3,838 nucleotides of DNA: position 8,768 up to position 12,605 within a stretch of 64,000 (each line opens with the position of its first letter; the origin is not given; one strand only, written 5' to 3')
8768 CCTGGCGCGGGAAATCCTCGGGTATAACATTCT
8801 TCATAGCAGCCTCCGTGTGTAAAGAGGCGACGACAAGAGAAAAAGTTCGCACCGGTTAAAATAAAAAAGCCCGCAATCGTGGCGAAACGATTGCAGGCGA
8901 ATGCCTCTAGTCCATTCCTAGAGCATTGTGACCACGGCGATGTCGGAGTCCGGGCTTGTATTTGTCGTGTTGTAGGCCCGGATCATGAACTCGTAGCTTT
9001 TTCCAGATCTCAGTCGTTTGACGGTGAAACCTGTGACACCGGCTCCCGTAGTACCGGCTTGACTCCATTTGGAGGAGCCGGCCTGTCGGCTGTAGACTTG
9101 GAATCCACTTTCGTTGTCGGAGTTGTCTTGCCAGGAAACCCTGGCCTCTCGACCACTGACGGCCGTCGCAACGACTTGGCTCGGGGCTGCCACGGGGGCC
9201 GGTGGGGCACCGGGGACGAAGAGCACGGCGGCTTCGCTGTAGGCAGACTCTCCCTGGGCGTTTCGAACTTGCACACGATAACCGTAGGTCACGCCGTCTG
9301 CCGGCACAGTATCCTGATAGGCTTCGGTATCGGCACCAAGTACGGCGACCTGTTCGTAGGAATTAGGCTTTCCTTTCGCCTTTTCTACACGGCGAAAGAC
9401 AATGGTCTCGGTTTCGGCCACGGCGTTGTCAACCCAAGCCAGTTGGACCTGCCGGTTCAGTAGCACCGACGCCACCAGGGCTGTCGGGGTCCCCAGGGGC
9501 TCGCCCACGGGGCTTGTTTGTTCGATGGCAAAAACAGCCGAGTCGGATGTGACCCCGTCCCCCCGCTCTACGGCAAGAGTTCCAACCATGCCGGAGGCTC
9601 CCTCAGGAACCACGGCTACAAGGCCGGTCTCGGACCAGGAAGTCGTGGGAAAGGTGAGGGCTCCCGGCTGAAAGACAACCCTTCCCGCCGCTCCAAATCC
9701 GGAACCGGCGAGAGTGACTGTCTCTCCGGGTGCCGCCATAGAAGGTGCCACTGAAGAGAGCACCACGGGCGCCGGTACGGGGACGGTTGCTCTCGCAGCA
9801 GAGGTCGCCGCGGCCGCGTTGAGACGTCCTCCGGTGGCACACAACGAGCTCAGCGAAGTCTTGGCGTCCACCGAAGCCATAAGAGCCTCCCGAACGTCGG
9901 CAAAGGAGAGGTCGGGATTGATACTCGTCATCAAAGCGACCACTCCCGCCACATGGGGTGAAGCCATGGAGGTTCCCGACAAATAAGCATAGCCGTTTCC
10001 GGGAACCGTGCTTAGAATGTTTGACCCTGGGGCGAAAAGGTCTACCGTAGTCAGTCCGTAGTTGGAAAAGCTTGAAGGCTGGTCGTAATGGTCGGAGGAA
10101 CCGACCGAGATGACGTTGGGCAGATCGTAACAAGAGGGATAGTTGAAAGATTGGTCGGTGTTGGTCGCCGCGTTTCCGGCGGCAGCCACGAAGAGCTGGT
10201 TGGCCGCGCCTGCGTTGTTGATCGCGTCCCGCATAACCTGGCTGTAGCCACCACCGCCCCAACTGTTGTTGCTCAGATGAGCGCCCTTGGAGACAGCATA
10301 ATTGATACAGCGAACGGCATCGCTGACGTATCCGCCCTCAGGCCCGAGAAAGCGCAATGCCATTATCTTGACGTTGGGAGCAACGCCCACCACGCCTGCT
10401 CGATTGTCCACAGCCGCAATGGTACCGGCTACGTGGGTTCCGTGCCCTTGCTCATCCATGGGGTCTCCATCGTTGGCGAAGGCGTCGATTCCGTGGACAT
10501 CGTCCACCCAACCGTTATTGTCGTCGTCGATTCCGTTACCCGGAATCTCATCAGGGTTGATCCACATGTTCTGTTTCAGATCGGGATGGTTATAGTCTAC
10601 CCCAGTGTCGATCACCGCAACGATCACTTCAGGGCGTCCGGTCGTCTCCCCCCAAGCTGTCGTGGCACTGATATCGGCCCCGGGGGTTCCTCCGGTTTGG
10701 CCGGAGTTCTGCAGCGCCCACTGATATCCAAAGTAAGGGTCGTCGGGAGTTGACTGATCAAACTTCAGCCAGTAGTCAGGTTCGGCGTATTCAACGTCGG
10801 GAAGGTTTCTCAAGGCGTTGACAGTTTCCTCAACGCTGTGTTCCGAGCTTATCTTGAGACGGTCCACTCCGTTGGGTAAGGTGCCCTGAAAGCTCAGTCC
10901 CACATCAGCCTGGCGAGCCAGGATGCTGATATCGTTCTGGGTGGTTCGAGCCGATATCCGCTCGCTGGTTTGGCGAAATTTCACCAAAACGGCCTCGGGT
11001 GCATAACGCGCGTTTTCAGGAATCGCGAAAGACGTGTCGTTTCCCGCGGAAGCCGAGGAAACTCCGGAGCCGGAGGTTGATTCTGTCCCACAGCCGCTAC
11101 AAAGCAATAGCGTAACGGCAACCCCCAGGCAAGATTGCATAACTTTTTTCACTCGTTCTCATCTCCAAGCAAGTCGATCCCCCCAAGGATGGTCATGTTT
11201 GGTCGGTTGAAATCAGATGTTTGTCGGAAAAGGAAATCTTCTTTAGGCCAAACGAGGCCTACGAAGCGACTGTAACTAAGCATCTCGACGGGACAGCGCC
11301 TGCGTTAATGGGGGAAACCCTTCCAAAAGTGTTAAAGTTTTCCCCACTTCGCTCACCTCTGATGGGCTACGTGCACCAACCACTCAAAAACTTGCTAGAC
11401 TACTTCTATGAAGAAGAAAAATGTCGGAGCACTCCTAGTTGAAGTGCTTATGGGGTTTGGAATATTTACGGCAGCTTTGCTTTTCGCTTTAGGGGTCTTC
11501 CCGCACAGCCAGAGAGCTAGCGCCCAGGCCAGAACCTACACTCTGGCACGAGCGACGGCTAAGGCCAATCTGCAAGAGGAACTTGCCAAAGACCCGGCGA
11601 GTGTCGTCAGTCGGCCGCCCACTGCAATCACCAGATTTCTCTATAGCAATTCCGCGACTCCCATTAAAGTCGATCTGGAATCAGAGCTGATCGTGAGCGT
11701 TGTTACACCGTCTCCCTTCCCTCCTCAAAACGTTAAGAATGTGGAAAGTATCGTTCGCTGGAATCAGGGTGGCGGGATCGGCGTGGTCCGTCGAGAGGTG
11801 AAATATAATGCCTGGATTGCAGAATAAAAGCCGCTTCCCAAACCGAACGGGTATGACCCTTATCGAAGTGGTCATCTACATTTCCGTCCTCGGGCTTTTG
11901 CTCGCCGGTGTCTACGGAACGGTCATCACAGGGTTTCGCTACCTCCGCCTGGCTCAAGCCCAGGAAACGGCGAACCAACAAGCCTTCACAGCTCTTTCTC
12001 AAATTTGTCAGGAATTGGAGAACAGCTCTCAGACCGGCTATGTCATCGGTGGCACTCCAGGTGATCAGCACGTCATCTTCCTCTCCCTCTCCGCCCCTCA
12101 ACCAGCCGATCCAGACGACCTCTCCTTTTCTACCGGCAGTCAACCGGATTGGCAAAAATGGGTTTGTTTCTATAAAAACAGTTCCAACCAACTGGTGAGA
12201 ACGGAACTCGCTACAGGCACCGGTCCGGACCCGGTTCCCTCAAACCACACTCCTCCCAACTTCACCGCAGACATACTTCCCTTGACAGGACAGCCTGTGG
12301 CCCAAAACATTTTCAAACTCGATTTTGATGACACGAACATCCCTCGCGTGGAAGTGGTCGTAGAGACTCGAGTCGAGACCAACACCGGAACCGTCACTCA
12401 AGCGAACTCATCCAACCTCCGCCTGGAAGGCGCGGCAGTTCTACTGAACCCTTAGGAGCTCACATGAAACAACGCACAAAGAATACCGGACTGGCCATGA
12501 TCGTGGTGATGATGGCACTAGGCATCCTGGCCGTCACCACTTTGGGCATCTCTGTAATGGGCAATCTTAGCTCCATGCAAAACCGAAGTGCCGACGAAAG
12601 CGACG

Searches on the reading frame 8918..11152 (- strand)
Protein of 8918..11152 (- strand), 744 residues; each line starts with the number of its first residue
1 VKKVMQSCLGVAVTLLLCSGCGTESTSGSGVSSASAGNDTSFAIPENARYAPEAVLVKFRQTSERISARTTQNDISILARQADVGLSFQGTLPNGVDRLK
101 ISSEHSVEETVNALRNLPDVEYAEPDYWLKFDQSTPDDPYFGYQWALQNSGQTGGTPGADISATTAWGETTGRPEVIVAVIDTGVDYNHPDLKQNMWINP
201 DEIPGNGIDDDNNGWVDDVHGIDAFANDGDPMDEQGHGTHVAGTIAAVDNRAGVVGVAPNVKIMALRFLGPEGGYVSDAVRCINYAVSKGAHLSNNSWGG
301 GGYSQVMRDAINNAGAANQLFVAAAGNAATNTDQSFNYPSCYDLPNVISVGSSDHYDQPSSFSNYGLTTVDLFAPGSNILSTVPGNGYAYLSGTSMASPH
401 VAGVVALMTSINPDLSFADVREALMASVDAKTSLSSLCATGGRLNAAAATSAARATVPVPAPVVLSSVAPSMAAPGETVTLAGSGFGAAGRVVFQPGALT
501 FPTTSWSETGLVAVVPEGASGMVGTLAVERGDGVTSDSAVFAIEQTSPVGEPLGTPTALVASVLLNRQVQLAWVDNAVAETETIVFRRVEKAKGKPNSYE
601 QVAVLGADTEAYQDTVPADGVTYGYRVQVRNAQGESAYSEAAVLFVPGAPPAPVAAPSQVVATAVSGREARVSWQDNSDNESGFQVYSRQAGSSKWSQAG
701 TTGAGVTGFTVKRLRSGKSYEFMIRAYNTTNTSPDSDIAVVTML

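Call 62: search_protein_families(library=pfam, proteins=[window:8918-11152:-], max_evalue=0.001)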
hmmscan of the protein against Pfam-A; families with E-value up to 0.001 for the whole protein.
window:8918-11152:- (744 aa): 4 families
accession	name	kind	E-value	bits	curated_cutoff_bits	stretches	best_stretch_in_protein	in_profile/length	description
PF00082.27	Peptidase_S8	-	6.1e-61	206.7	21.8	1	175-430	3-275/288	Subtilase family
PF00041.27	fn3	-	6.1e-10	39.6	25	1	656-738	2-80/84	Fibronectin type III domain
PF22148.1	Fervidolysin_NPro-like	-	3.2e-08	34.3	21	1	42-126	7-81/81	Fervidolysin N-terminal prodomain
PF01833.30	TIG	-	2.2e-05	24.8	20.9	1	464-541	2-82/84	IPT/TIG domain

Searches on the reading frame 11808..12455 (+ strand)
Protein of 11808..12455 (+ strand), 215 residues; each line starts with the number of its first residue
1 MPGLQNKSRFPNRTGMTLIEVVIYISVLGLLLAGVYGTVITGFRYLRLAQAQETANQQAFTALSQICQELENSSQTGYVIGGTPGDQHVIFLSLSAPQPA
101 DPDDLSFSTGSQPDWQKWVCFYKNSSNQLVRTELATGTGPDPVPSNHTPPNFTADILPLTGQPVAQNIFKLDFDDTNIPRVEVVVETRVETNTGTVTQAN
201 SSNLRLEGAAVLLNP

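Call 62: search_protein_families(library=pfam, proteins=[window:11808-12455:+], max_evalue=0.001)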
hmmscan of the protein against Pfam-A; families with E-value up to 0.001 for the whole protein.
window:11808-12455:+ (215 aa): 1 family
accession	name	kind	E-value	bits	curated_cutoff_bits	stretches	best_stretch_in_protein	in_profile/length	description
PF07963.17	N_methyl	-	7.4e-06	25.8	21.2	1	12-36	3-27/27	Prokaryotic N-terminal methylation motif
